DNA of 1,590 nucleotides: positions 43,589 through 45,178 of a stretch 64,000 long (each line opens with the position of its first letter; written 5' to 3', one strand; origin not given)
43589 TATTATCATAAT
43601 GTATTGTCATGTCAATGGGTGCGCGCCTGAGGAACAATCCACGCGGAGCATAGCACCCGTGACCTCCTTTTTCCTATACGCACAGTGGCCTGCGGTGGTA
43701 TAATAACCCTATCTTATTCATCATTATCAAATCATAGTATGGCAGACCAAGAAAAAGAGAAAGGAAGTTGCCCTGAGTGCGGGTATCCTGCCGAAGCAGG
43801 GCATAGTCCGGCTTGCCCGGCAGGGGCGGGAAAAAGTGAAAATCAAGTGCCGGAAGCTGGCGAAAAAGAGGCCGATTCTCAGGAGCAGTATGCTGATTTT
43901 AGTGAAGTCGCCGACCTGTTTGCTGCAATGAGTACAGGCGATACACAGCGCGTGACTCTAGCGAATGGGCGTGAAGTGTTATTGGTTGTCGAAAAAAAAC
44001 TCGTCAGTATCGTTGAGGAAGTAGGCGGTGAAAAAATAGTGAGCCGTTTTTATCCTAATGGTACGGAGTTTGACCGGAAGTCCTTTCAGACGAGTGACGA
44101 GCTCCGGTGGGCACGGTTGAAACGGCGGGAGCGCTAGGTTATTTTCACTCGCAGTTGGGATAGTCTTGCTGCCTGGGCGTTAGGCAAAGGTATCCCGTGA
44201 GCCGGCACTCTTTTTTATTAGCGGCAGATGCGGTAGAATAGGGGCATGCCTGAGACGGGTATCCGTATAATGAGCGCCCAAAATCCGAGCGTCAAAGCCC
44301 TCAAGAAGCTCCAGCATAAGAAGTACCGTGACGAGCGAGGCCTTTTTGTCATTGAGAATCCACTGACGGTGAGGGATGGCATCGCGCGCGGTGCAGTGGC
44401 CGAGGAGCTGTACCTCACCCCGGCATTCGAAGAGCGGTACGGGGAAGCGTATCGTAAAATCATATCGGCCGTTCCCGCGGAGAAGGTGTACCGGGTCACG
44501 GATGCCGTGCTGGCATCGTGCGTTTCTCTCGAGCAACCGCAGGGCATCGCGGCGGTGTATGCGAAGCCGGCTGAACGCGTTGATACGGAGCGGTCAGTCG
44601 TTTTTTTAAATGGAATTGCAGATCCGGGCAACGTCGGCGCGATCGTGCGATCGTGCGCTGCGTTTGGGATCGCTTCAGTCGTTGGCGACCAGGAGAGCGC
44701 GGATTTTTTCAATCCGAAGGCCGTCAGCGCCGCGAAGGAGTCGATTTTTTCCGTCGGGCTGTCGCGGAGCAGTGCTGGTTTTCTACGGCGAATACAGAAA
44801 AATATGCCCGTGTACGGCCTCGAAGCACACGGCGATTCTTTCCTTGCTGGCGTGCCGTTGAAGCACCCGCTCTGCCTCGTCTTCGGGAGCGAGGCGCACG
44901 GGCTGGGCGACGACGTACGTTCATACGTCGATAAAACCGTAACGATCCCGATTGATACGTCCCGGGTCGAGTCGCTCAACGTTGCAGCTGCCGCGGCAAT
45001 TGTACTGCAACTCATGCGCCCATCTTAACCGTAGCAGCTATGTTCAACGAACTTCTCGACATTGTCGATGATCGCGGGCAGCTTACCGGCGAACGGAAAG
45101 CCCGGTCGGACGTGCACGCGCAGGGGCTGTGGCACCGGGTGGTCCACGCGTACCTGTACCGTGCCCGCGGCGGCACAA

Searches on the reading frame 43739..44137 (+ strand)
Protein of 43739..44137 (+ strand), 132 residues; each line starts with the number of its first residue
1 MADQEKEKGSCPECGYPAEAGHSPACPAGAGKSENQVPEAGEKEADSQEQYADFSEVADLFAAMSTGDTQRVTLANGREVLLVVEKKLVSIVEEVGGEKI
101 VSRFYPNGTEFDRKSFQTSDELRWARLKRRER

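Call 7: search_protein_families(library=pfam, proteins=[window:43739-44137:+], max_evalue=0.1)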
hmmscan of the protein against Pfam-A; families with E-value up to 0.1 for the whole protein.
window:43739-44137:+ (132 aa): 0 families

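Call 8: search_protein_families(library=ncbifam, proteins=[window:43739-44137:+], max_evalue=0.1)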
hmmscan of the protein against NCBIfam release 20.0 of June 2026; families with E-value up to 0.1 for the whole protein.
window:43739-44137:+ (132 aa): 1 family
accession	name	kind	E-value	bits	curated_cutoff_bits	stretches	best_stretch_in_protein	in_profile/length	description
NF002362.0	PRK01343.1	equivalog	0.042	13.5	79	1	5-26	15-36/66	DNA gyrase inhibitor YacG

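Call 19: find_homologous_proteins(query=window:43739-44137:+, max_evalue=0.001)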
Query window:43739-44137:+ (132 aa): 1 proteins with E <= 0.001 among 9 candidates.
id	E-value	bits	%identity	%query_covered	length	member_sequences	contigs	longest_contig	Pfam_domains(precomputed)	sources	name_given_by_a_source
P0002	6.5e-81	287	100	100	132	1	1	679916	-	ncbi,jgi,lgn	ncbi:MAG: hypothetical protein WC505_00615 [Patescibacteria group bacterium]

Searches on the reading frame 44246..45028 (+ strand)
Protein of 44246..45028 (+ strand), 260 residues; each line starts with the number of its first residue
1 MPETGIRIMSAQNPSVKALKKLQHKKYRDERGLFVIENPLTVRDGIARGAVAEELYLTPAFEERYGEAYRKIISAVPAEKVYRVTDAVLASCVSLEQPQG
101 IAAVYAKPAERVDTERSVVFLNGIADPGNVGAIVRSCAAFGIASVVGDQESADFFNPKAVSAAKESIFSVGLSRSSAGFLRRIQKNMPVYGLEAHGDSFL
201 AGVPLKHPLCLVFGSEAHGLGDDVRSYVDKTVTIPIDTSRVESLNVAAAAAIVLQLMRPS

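Call 20: find_related_loci(query=window:44246-45028:+, collection=genome_contigs, flank=6000)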
Query window:44246-45028:+ (260 aa) in genome_contigs; peptide patterns used: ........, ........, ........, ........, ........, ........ (x = any residue, [..] = any of these).
594 stretches matched a pattern; 44 encode a relative of the query (tblastn E <= 1e-3); 44 distinct loci.
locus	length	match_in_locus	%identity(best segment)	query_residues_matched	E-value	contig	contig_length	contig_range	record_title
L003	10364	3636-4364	30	8-258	1e-28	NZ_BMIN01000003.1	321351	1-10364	Pontibacillus salipaludis strain CGMCC 1.15353 sequence03, whole genome shotgun sequence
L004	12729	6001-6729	30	8-258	8e-28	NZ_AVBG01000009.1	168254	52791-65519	Pontibacillus chungwhensis BH030062 contig10, whole genome shotgun sequence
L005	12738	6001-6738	32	9-253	4e-27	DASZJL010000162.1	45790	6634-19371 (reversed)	MAG TPA_asm: Acidimicrobiales bacterium isolate SMAG_U6628 k141_619286, whole genome shotgun sequence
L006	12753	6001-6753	32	6-254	1e-26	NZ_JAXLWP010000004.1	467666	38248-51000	MAG: Kouleothrix sp. isolate STL-CHL26 C2.196.fa-4, whole genome shotgun sequence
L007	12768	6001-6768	30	6-254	5e-26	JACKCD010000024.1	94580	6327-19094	MAG: Ardenticatenaceae bacterium isolate HK-STAS-CHLO-38 HK-STAS-CHLO-38_24, whole genome shotgun sequence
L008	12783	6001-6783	33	1-254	5e-26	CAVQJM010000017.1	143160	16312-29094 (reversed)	MAG: uncultured Acidobacteriaceae bacterium isolate MFD10064.bin.1.114 genome assembly, contig: contig_20303, whole geno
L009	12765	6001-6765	33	1-254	8e-24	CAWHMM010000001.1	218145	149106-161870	MAG: uncultured Acidobacteriaceae bacterium isolate MFD09603.bin.1.316 genome assembly, contig: contig_22815, whole geno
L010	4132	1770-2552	31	1-253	2e-23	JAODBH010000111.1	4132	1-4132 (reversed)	MAG: Actinomycetes bacterium isolate RYN_53 scaffold_1402532, whole genome shotgun sequence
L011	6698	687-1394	32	9-253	2e-23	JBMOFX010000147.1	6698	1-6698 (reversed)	MAG: Ilumatobacteraceae bacterium isolate Deming_bin.269 contig38107, whole genome shotgun sequence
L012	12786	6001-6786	30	1-253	3e-23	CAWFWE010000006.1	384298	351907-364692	MAG: uncultured Actinomycetes bacterium isolate MFD04944.bin.2.69 genome assembly, contig: contig_38747, whole genome sh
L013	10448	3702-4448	31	8-254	4e-23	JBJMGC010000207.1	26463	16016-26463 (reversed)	MAG: Acidobacteriaceae bacterium isolate H3_16_all_fractions_metab_conc_36_61_0 k255_6656854, whole genome shotgun seque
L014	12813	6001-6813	29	1-260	2e-22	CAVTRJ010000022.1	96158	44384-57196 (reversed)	MAG: uncultured Acidobacteriaceae bacterium isolate MFD09603.bin.1.285 genome assembly, contig: contig_75807, whole geno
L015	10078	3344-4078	32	8-254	2e-22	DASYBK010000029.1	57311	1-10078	MAG TPA_asm: Acidobacteriaceae bacterium isolate SMAG_U4905 k141_3146503, whole genome shotgun sequence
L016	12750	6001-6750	31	4-254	2e-22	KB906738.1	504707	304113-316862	Acidobacteriaceae bacterium KBS 83 genomic scaffold G002DRAFT_scaffold00006.6, whole genome shotgun sequence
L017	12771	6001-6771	30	1-254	3e-22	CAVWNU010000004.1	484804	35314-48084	MAG: uncultured Acidobacteriaceae bacterium isolate MFD09368.bin.2.193 genome assembly, contig: contig_21401, whole geno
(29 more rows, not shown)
